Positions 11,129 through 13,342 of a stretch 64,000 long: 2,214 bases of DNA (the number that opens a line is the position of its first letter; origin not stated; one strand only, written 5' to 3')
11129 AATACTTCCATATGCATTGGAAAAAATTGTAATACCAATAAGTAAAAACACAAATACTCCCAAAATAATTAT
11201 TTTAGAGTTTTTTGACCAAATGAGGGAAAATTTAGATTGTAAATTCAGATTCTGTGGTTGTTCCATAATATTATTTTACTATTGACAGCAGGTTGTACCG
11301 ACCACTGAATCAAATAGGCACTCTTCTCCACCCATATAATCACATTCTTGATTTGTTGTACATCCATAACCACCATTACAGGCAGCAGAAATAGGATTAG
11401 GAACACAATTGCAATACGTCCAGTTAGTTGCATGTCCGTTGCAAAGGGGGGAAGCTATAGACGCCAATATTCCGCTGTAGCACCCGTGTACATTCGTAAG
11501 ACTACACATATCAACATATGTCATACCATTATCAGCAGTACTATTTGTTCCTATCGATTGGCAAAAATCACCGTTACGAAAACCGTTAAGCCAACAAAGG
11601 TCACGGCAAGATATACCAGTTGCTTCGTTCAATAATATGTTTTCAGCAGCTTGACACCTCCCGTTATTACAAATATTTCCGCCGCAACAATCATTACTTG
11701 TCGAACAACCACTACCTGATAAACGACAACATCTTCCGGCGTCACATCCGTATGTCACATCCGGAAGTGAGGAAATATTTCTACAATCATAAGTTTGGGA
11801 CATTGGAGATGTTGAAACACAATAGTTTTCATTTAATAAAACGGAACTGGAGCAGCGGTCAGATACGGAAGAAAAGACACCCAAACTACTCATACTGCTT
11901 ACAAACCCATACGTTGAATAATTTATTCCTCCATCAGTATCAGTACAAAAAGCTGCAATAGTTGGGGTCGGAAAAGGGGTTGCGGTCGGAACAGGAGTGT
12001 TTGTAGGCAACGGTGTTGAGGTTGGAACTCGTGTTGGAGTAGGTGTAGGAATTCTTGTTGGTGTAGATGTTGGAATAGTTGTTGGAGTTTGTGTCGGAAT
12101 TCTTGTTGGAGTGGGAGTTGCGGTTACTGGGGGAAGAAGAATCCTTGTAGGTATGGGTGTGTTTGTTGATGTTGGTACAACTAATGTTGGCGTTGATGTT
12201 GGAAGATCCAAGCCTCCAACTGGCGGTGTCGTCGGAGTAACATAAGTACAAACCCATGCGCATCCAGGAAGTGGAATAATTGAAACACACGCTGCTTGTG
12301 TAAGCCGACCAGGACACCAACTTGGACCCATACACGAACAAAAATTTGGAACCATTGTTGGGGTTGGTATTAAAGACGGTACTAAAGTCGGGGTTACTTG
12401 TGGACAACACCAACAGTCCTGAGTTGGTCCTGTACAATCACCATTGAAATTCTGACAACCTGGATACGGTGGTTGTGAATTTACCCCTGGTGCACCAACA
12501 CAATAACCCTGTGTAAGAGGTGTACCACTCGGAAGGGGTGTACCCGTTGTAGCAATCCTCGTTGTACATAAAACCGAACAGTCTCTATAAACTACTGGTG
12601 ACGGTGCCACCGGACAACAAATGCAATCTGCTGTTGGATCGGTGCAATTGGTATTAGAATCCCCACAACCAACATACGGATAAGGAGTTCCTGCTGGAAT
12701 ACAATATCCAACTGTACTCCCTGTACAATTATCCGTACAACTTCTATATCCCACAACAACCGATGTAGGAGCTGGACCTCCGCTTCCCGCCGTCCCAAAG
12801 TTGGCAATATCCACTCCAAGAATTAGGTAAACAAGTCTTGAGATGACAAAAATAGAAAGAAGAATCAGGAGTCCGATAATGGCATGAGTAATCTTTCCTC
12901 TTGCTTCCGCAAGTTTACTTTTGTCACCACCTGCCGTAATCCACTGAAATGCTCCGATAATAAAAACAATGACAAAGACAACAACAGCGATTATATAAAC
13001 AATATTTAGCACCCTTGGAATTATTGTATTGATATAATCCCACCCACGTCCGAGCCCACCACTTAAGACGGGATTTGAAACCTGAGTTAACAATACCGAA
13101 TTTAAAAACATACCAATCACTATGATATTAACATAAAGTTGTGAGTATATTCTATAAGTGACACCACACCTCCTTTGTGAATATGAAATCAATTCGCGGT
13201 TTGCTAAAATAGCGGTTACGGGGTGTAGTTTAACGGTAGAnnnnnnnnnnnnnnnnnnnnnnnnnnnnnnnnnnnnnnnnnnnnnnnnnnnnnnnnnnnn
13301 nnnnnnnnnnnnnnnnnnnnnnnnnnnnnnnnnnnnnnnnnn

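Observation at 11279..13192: Modular architecture of the 637-aa protein: internal Cys-module duplication, hevein/knottin-like stretch and a DNA-level Pro/Thr tandem-repeat linker prone to length variation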

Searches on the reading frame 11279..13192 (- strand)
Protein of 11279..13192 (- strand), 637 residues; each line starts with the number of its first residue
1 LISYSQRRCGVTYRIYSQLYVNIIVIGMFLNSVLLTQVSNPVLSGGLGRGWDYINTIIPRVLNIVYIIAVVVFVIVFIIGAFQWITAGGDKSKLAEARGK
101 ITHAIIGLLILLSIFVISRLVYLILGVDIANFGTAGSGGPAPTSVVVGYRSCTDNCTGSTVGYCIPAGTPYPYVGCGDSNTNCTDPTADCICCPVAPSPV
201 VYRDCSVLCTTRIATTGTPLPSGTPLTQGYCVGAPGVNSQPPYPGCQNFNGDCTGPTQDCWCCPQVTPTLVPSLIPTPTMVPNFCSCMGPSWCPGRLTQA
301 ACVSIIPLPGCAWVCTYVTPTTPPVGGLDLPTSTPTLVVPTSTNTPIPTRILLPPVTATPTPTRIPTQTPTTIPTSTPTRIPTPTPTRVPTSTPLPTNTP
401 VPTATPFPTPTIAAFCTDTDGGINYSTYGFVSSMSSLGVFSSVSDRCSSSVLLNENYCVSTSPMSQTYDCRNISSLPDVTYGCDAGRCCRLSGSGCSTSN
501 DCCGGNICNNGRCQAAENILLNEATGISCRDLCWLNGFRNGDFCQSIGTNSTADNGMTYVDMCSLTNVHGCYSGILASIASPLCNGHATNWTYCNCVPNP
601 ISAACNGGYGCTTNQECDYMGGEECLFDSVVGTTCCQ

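Call 4: search_protein_families(library=pfam, proteins=[window:11279-13192:-], max_evalue=1)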
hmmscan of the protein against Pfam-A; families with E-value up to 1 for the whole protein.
window:11279-13192:- (637 aa): 3 families
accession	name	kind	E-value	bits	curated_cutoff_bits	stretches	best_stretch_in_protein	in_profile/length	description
PF18895.5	T4SS_pilin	-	4.5e-09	36.7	26.6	1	54-120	5-70/71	Type IV secretion system pilin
PF14110.11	DUF4282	-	0.02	15.9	27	1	55-121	6-67/86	Domain of unknown function (DUF4282)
PF04956.18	TrbC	-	0.65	10.7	27.9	1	32-95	18-79/98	TrbC/VIRB2 pilin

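Call 9: find_homologous_proteins(query=window:11279-13111:-, max_evalue=0.001)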
Query window:11279-13111:- (610 aa): 76 proteins with E <= 0.001 among 8000 candidates.
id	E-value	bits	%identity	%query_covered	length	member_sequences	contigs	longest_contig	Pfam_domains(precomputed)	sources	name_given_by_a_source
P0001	0.0e+0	1400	100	100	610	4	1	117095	PF18895.6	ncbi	-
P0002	1.6e-237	808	72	42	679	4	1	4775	PF18895.6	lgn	-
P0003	3.0e-120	421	46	42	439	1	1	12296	PF18895.6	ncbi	-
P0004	1.9e-107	379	51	41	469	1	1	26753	PF18895.6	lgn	-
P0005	1.4e-106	376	51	38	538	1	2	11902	PF18895.6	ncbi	-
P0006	1.5e-103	366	55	30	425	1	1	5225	PF18895.6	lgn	-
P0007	6.0e-83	298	51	30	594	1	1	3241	PF18895.6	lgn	-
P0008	7.6e-77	278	46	27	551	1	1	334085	PF18895.6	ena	-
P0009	2.6e-74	269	45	44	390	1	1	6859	PF18895.6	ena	-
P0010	1.5e-64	237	41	43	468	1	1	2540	PF18895.6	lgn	-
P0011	1.0e-47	181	37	55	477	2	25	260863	-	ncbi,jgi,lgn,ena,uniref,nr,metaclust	ncbi:hypothetical protein A3A76_05400 [Candidatus Woesebacteria bacterium RIFCSPLOWO2_01_FULL_39_23]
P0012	5.1e-43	166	38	30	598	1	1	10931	-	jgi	jgi:hypothetical protein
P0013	1.3e-37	148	36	38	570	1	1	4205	-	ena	-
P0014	4.9e-30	123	36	22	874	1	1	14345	-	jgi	jgi:hypothetical protein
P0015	6.8e-10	56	58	9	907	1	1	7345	-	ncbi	-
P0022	8.4e-8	49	39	12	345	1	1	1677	PF18895.6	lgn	-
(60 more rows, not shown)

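Call 15: find_encoding_contigs(protein=P0002, flank=5000, max_places=4)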
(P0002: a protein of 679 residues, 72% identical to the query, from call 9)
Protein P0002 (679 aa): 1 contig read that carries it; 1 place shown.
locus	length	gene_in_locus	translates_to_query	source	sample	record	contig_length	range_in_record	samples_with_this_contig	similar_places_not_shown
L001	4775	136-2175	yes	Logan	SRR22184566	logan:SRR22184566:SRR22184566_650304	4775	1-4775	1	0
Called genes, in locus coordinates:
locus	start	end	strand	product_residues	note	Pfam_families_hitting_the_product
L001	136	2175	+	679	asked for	PF18895:T4SS_pilin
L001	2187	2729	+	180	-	-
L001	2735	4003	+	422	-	PF18895:T4SS_pilin (weak)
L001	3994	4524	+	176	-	-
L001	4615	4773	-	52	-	?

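Call 18: find_encoding_contigs(protein=P0079, flank=6000, max_places=4)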
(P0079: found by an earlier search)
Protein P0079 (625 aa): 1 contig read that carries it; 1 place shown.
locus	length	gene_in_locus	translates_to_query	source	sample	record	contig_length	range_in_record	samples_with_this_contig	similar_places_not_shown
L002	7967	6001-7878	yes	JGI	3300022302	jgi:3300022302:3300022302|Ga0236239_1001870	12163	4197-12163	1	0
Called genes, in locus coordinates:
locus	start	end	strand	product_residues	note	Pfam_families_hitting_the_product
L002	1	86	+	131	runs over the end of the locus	PF00416:Ribosomal_S13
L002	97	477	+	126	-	PF00411:Ribosomal_S11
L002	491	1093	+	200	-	PF00163:Ribosomal_S4, PF01479:S4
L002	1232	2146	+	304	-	PF01193:RNA_pol_L, PF01000:RNA_pol_A_bac, PF03118:RNA_pol_A_CTD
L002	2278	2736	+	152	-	PF01196:Ribosomal_L17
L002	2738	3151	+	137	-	PF00572:Ribosomal_L13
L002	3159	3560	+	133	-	PF00380:Ribosomal_S9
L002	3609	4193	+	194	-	-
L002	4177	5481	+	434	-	PF01255:Prenyltransf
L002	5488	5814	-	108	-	-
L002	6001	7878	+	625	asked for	PF18895:T4SS_pilin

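Call 19: find_encoding_contigs(protein=P0001, flank=2000, max_places=4)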
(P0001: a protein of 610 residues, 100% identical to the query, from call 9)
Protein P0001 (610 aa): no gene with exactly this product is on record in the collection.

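Call 47: search_protein_families(library=ncbifam, proteins=[window:11282-13111:-], max_evalue=1)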
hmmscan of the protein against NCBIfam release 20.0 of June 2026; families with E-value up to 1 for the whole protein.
window:11282-13111:- (610 aa): 2 families
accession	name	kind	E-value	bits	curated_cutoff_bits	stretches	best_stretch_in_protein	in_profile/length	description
NF045849.1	ICE_MMCAP2_0565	equivalog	0.00019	21.1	40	1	27-97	9-79/80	Mbov_0395 family pilin-like conjugal transfer protein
NF045848.1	MMCAP2_0566_fam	domain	0.048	12.9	90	1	31-91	54-117/322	MMCAP2_0566 family conjugal transfer protein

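Call 49: predict_structure(alignment_id=A4)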
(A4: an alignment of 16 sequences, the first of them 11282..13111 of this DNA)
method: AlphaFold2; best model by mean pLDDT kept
length: 610 residues; sequences in the alignment: 16
mean_pLDDT: 51.5   pTM: 0.28
mean pLDDT of the five models: 51.5, 47.5, 46.9, 43.6, 42.8
residues with pLDDT >= 90: 13; 70-90: 152; 50-70: 84; < 50: 361
segments of 3 or more residues with pLDDT < 50: 1-22, 103-163, 167-220, 228-375, 377-383, 522-541, 549-562, 572-584, 586-588, 600-607
pLDDT, mean of each block of 10 residues (from residue 1): 39 37 57 77 82 79 73 81 82 73 40 31 36 43 37 40 44 29 30 31 28 37 54 38 32 30 29 30 30 32 33 30 35 33 33 34 37 44 66 80 82 83 91 87 80 83 84 73 69 57 69 57 46 43 52 40 58 38 47 49 46
secondary structure, 60 per line:
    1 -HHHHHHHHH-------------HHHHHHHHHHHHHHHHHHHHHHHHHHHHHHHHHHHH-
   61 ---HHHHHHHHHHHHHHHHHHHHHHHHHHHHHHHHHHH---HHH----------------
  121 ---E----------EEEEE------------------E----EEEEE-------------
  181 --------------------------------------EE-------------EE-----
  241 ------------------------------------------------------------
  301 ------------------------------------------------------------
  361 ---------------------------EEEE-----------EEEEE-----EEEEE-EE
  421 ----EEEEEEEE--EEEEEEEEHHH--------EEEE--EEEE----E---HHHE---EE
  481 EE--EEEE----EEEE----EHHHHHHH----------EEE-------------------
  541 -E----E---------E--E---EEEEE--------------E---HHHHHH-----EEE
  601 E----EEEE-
elements in order: H2-10 H24-59 H64-98 E135-139 E163-167 E388-391 E403-407 E413-417 E425-432 E435-442 E454-457 E460-463 E479-482 E485-488 E493-496 H502-508 E519-521 E564-568 H587-592 E598-601 E606-609

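Call 64: find_encoding_contigs(protein=P0011, flank=6000, max_places=2)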
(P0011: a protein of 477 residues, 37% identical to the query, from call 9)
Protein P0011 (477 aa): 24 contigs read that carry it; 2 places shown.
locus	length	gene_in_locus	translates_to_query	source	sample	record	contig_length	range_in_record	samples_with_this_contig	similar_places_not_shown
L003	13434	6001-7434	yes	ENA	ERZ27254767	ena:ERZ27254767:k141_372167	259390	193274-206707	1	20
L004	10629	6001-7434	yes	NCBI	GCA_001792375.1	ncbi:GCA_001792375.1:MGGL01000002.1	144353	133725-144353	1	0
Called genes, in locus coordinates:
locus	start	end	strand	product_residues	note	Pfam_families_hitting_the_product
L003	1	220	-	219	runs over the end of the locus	PF01966:HD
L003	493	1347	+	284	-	PF18780:HNH_repeat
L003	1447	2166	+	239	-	PF00293:NUDIX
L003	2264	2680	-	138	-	PF00293:NUDIX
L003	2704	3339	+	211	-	PF13489:Methyltransf_23, PF05175:MTS (weak), PF03848:TehB, PF13649:Methyltransf_25, PF13847:Methyltransf_31, PF08241:Methyltransf_11, PF08242:Methyltransf_12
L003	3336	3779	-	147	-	-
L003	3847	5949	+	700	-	PF18895:T4SS_pilin (weak)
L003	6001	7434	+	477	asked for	-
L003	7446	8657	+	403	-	PF20970:MASE10 (faint), PF18895:T4SS_pilin (weak)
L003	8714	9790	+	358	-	PF00154:RecA_N, PF06745:ATPase (weak), PF08423:Rad51, PF27531:MT3502_N (weak), PF21096:RecA_C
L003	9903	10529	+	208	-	PF27462:RecX_N, PF21982:RecX_HTH1 (faint), PF02631:RecX_HTH2, PF21981:RecX_HTH3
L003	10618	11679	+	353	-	PF13565:HTH_32 (weak), PF00665:rve, PF13683:rve_3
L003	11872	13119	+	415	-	PF12072:RNase_Y_N, PF00013:KH_1 (weak), PF01966:HD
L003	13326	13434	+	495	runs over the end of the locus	PF00152:tRNA-synt_2, PF02142:MGS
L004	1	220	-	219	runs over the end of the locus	PF01966:HD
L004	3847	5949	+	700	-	PF18895:T4SS_pilin (weak)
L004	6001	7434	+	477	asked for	-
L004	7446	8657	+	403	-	PF20970:MASE10 (faint), PF18895:T4SS_pilin (weak)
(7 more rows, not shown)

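Call 65: find_encoding_contigs(protein=P0008, flank=6000, max_places=2)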
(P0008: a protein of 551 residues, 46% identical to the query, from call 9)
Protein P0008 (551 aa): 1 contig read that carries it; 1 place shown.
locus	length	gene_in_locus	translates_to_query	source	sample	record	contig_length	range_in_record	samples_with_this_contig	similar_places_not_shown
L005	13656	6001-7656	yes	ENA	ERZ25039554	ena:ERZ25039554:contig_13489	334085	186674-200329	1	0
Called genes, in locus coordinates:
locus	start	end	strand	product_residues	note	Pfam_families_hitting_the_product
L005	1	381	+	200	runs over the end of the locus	PF00163:Ribosomal_S4, PF01479:S4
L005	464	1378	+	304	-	PF01193:RNA_pol_L, PF01000:RNA_pol_A_bac, PF03118:RNA_pol_A_CTD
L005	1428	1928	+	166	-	PF01196:Ribosomal_L17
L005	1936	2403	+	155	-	PF00572:Ribosomal_L13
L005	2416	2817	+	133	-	PF00380:Ribosomal_S9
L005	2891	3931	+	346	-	PF00348:polyprenyl_synt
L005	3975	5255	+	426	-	PF01255:Prenyltransf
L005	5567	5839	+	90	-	-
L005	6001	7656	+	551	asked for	PF18895:T4SS_pilin (weak)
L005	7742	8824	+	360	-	PF00154:RecA_N, PF06745:ATPase (weak), PF08423:Rad51, PF27531:MT3502_N (weak), PF21096:RecA_C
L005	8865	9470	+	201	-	PF27462:RecX_N, PF21982:RecX_HTH1 (faint), PF02631:RecX_HTH2, PF21981:RecX_HTH3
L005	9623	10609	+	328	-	PF00665:rve (weak), PF13683:rve_3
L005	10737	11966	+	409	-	PF12072:RNase_Y_N, PF00013:KH_1 (weak), PF01966:HD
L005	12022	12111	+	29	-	-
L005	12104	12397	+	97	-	-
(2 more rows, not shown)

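Call 66: find_encoding_contigs(protein=P0004, flank=6000, max_places=2)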
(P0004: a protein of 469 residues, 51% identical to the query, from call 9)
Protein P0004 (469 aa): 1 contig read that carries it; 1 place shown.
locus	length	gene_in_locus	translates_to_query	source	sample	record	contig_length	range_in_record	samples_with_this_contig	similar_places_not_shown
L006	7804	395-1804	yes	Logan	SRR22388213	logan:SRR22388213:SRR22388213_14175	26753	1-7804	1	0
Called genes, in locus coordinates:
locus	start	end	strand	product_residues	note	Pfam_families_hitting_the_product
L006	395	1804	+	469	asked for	PF18895:T4SS_pilin (faint)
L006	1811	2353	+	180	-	-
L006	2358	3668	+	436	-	PF18895:T4SS_pilin (weak)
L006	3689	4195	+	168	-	-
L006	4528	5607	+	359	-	PF00154:RecA_N, PF06745:ATPase (weak), PF08423:Rad51, PF27531:MT3502_N, PF01637:ATPase_2 (weak), PF21096:RecA_C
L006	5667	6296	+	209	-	PF27462:RecX_N, PF21982:RecX_HTH1 (faint), PF02631:RecX_HTH2, PF21981:RecX_HTH3 (weak)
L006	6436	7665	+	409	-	PF12072:RNase_Y_N, PF00013:KH_1 (weak), PF01966:HD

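Call 69: fold_search(model_id=the predicted structure, library=pdb)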
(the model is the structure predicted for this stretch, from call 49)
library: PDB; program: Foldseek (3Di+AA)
matches with E <= 10: 52; with E <= 0.001: 0
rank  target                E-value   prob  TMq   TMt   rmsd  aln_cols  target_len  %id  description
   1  1apy_B                6.3e-01  0.21  0.04  0.14   7.6        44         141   16  HUMAN ASPARTYLGLUCOSAMINIDASE (released 1996-12-23)
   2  8dqm_H                3.9e+00  0.07  0.04  0.12   7.1        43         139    7  Crystal structure of isoaspartyl aminopeptidase from Roseivivax halodurans DSM 15395 (released 2023-04-26)
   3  8dqm_B                4.1e+00  0.07  0.04  0.12   7.0        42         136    7  Crystal structure of isoaspartyl aminopeptidase from Roseivivax halodurans DSM 15395 (released 2023-04-26)
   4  3hty_I                5.1e+00  0.02  0.05  0.16  11.2        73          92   18  Crystal structure of a lipocalin-like protein (BT_0869) from Bacteroides thetaiotaomicron VPI-5482 at 1.95 A resolutio (released 2009-07-07)
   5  8i4t_B                5.1e+00  0.01  0.06  0.07  12.5       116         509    9  Structure of the asymmetric unit of SFTSV virion (released 2023-09-13)
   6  4cbp_A                5.1e+00  0.01  0.04  0.09  17.0       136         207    9  Crystal structure of neural ectodermal development factor IMP-L2. (released 2014-10-29)
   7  8dqm_F                5.4e+00  0.06  0.04  0.13   7.1        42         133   10  Crystal structure of isoaspartyl aminopeptidase from Roseivivax halodurans DSM 15395 (released 2023-04-26)
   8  7r5c_BBB              5.4e+00  0.06  0.04  0.12   6.8        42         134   10  Structure of E.coli Class 2 L-asparaginase EcAIII, mutant RDM1-29 (G206C, R207S, D210L, S211V) (released 2022-07-13)
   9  8dqm_D                5.4e+00  0.06  0.04  0.13   7.2        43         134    9  Crystal structure of isoaspartyl aminopeptidase from Roseivivax halodurans DSM 15395 (released 2023-04-26)
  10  8c0i_BBB              5.4e+00  0.06  0.04  0.12   6.8        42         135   10  Structure of E. coli Class 2 L-asparaginase EcAIII, mutant M200L (acyl-enzyme intermediate) (released 2023-05-03)
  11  8i4t_H                5.4e+00  0.01  0.06  0.07  12.5       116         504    9  Structure of the asymmetric unit of SFTSV virion (released 2023-09-13)
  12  1jn9_D                5.7e+00  0.06  0.04  0.12   6.8        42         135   10  Structure of Putative Asparaginase Encoded by Escherichia coli ybiK Gene (released 2003-09-09)
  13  5bof_B                5.7e+00  0.04  0.05  0.06   5.8        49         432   16  Crystal Structure of Staphylococcus aureus Enolase (released 2015-12-09)
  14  6j36_B                5.7e+00  0.03  0.05  0.07   5.6        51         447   18  crystal structure of Mycoplasma hyopneumoniae Enolase (released 2019-05-15)
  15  3p69_A                6.1e+00  0.15  0.05  0.20   4.1        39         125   20  Crystal structure of a putative secreted protein (BF4250) from Bacteroides fragilis NCTC 9343 at 2.05 A resolution (released 2010-10-27)
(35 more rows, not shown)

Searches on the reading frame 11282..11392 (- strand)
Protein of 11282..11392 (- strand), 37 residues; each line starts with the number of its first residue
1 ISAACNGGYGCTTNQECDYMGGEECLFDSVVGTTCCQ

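Call 91: search_protein_families(library=pfam, proteins=[window:11282-11392:-], max_evalue=10)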
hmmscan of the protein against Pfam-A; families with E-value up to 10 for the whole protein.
seq(37 aa): 0 families
